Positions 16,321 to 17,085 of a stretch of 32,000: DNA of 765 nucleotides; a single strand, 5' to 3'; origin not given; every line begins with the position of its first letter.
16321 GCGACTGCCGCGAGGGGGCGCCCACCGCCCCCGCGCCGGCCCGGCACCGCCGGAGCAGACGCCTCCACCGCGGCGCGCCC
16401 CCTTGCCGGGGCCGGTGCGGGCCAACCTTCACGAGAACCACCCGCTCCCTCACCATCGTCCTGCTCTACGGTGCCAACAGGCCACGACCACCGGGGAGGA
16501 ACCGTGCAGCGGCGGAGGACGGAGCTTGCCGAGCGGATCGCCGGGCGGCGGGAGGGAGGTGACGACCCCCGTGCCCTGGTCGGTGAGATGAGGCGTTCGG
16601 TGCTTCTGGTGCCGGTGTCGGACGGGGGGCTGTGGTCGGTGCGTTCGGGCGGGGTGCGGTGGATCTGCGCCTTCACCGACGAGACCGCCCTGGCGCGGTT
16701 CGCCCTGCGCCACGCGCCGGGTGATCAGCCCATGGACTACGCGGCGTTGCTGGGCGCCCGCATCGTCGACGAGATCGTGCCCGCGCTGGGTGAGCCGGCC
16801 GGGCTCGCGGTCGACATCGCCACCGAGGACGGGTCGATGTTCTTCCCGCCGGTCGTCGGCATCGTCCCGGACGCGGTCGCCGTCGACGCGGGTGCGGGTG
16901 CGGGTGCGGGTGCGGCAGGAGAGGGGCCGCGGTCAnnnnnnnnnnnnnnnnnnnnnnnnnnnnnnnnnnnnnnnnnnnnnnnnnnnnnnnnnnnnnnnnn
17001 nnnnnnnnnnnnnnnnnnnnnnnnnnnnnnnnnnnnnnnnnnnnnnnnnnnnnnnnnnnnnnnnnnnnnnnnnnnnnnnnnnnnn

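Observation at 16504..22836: Four-gene Rhs polymorphic-toxin operon inserted between housekeeping genes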

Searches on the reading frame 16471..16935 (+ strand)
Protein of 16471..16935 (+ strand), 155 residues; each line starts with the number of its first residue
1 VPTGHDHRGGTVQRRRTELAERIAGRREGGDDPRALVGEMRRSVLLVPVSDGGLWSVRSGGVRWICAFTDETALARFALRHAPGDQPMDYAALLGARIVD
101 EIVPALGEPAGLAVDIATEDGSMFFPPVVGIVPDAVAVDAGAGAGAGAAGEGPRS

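Call 7: search_protein_families(library=pfam, proteins=[window:16471-16935:+], max_evalue=0.1)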
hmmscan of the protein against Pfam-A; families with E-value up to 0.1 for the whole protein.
window:16471-16935:+ (155 aa): 1 family
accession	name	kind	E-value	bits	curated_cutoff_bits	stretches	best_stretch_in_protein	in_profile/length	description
PF07179.17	SseB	-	7.4e-05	23.4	21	1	29-127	14-120/124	SseB protein N-terminal domain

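Call 8: search_protein_families(library=ncbifam, proteins=[window:16471-16935:+], max_evalue=0.1)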
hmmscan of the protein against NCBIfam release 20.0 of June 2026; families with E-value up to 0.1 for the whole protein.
window:16471-16935:+ (155 aa): 0 families

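Call 37: search_solved_structures(query=window:16504-16935:+, max_evalue=10)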
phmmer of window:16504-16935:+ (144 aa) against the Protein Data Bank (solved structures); distinct sequences matched with E-value up to 10: 1.
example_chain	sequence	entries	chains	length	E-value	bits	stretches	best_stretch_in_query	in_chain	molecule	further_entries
9qk2_D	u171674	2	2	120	1.4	12.4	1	39-96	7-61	Anti-C4b nanobody B12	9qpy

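Call 56: find_homologous_proteins(query=window:16504-16935:+, max_evalue=0.001)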
Query window:16504-16935:+ (144 aa): 507 proteins with E <= 0.001 among 1744 candidates; the best 120 are listed.
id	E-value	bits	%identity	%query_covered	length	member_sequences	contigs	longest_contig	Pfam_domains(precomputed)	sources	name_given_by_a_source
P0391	2.4e-70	253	89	94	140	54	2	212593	-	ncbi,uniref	ncbi:SseB family protein [Streptomyces sp. NPDC059875]|uniref:SseB family protein n=1 Tax=unclassifi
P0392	3.0e-70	253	92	83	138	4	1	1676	-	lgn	-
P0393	3.2e-70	253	90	94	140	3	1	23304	-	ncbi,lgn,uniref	ncbi:SseB family protein [Streptomyces antibioticus]|uniref:SseB family protein n=1 Tax=Streptomyces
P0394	3.8e-70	253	88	94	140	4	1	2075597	-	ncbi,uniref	ncbi:hypothetical protein [Streptomyces antibioticus]|uniref:hypothetical protein n=1 Tax=Streptomyc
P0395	1.4e-69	251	89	86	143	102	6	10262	-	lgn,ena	-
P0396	2.2e-69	250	90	85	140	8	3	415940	-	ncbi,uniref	ncbi:SseB family protein [Streptomyces antibioticus]|uniref:SseB family protein n=1 Tax=Streptomyces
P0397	2.7e-69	250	83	100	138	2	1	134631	-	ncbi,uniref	ncbi:SseB family protein [Streptomyces sp. NPDC050263]|uniref:SseB family protein n=1 Tax=Streptomyc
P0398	3.3e-69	250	87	94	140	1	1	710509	-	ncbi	ncbi:SseB family protein [Streptomyces antibioticus]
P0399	4.3e-69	249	87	94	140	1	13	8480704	-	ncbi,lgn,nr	ncbi:SseB family protein [Streptomyces antibioticus]|nr:SseB family protein [Streptomyces antibiotic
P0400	5.2e-69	249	88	85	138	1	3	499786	-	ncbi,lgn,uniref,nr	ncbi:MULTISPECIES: hypothetical protein [unclassified Streptomyces]|uniref:hypothetical protein n=1 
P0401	5.9e-69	249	85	100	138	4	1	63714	-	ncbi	ncbi:hypothetical protein [Streptomyces sp. NPDC054962]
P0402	5.9e-69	249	88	85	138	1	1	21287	-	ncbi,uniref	ncbi:hypothetical protein ABT300_28775 [Streptomyces sp. NPDC001027]|uniref:hypothetical protein n=1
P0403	1.2e-68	248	85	100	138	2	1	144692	-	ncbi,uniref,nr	ncbi:hypothetical protein [Streptomyces zaehneri]|uniref:hypothetical protein n=1 Tax=Streptomyces z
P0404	1.4e-68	248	89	84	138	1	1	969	-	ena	-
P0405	1.8e-68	247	86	95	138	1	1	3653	-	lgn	-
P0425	5.4e-66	239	88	83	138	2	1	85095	PF07179.18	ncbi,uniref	ncbi:SseB family protein [Streptomyces sp. NPDC057950]|uniref:SseB family protein n=1 Tax=Streptomyc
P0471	6.5e-63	229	83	90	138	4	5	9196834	-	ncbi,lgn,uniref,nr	ncbi:hypothetical protein OHS71_11040 [Streptomyces sp. NBC_00377]|uniref:SseB family protein n=1 Ta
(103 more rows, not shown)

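Call 60: predict_structure(alignment_id=A3)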
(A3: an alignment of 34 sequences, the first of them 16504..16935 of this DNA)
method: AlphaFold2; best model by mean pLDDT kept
length: 144 residues; sequences in the alignment: 34
mean_pLDDT: 67.4   pTM: 0.61
mean pLDDT of the five models: 67.4, 44.4, 41.7, 41.5, 40.0
residues with pLDDT >= 90: 7; 70-90: 74; 50-70: 28; < 50: 35
segments of 3 or more residues with pLDDT < 50: 106-108, 116-144
pLDDT, mean of each block of 10 residues (from residue 1): 58 62 73 88 84 85 84 80 88 83 60 46 31 33 38
secondary structure, 60 per line:
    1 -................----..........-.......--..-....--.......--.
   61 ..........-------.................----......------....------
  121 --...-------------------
elements in order: H2-17 H22-31 E33-39 E45-48 E51-57 H60-70 E78-83 H84-94 E99-104 E111-114

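Call 63: fold_search(model_id=the predicted structure, library=pdb)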
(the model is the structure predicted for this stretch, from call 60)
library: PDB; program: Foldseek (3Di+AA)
matches with E <= 10: 99; with E <= 0.001: 0
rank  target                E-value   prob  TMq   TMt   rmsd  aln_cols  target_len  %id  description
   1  2z0r_B                8.4e-03  1.00  0.43  0.59   3.4        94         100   19  Crystal structure of hypothetical protein TTHA0547 (released 2007-11-13)
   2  2z0r_I                1.0e-02  1.00  0.44  0.59   3.5        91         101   18  Crystal structure of hypothetical protein TTHA0547 (released 2007-11-13)
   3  2z0r_C                1.6e-02  1.00  0.46  0.63   3.5        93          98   17  Crystal structure of hypothetical protein TTHA0547 (released 2007-11-13)
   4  2z0r_A                1.8e-02  1.00  0.44  0.60   3.6        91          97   18  Crystal structure of hypothetical protein TTHA0547 (released 2007-11-13)
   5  2z0r_K                1.9e-02  1.00  0.45  0.61   3.6        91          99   15  Crystal structure of hypothetical protein TTHA0547 (released 2007-11-13)
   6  2z0r_F                3.8e-02  0.99  0.44  0.60   3.5        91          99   18  Crystal structure of hypothetical protein TTHA0547 (released 2007-11-13)
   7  4ev1                  1.2e-01  0.89  0.39  0.27   5.9       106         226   10  Anabaena Tic22 (protein transport) (released 2012-05-16)
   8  4e6z                  6.0e-01  0.28  0.31  0.24   4.5        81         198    9  Tic22 from Plasmodium falciparum (released 2012-10-10)
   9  7ewz_B                8.2e-01  0.08  0.23  0.20  14.3       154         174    5  Crystal structure of Ebinur Lake virus cap snatching endonuclease (D92A mutant) (released 2022-01-26)
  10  2wcz_B                9.9e-01  0.10  0.26  0.31  12.0       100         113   13  1.6A resolution structure of Archaeoglobus fulgidus Hjc, a Holliday junction resolvase from an archaeal hyperthermophi (released 2009-03-24)
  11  5lzs_HH               1.3e+00  0.10  0.21  0.17  10.9       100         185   10  Structure of the mammalian ribosomal elongation complex with aminoacyl-tRNA, eEF1A, and didemnin B (released 2016-11-30)
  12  2wj0_B                1.3e+00  0.09  0.26  0.29  11.9       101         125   13  Crystal structures of Holliday junction resolvases from Archaeoglobus fulgidus bound to DNA substrate (released 2009-05-26)
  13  2wcz_A                1.9e+00  0.08  0.26  0.30  12.0       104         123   12  1.6A resolution structure of Archaeoglobus fulgidus Hjc, a Holliday junction resolvase from an archaeal hyperthermophi (released 2009-03-24)
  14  8xks_I                2.1e+00  0.08  0.30  0.24  10.7       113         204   10  The cryo-EM structure of Orf2971-FtsHi motor complex (released 2024-12-04)
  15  2wcw_A                2.1e+00  0.07  0.26  0.29  12.6       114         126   13  1.6A resolution structure of Archaeoglobus fulgidus Hjc, a Holliday junction resolvase from an archaeal hyperthermophi (released 2009-03-24)
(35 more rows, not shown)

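Call 82: find_encoding_contigs(protein=P0471, flank=10000, max_places=3)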
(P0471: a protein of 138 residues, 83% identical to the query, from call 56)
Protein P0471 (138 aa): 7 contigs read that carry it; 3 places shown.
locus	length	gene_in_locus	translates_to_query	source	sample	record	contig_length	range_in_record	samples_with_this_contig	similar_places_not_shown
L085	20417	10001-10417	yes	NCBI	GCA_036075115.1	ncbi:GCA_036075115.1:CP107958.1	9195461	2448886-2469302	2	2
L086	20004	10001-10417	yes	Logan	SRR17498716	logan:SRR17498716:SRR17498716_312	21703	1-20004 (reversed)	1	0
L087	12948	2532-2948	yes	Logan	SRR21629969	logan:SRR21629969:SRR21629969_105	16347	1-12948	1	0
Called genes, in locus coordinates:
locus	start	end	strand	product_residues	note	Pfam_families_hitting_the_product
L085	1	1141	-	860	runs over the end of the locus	PF08433:KTI12 (weak), PF13671:AAA_33, PF00149:Metallophos, PF16542:PNKP_ligase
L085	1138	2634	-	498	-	PF12623:Hen1_L, PF13489:Methyltransf_23, PF05175:MTS (weak), PF13847:Methyltransf_31 (weak), PF08241:Methyltransf_11 (weak), PF08242:Methyltransf_12, PF13649:Methyltransf_25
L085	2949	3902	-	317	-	PF14016:DUF4232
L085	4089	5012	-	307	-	PF00296:Bac_luciferase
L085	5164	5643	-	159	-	PF19594:DUF6099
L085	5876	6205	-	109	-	PF12643:MazG-like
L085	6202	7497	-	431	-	-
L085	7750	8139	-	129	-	PF04472:SepF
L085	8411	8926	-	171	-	PF04264:YceI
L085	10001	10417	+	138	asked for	-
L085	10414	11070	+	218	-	-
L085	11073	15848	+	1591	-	PF21725:T7SS_signal, PF20148:DUF6531, PF05593:RHS_repeat, PF25023:TEN_YD-shell, PF05593:RHS_repeat (weak), PF25023:TEN_YD-shell, PF05593:RHS_repeat (weak), PF03527:RHS (weak)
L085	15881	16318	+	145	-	-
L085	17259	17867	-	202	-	PF00440:TetR_N, PF17920:TetR_C_16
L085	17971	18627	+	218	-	PF01814:Hemerythrin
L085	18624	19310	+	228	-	PF00106:adh_short, PF01370:Epimerase (weak), PF08659:KR (weak), PF13561:adh_short_C2, PF23441:SDR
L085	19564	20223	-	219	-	PF01144:CoA_trans, PF13336:AcetylCoA_hyd_C (weak)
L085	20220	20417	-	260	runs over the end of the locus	PF01144:CoA_trans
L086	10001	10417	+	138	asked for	-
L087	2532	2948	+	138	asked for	-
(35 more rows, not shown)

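Call 88: search_protein_families(library=padloc, proteins=[window:16504-16935:+], max_evalue=0.01)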
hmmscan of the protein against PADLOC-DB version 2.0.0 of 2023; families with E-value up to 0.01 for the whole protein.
window:16504-16935:+ (144 aa): 0 families
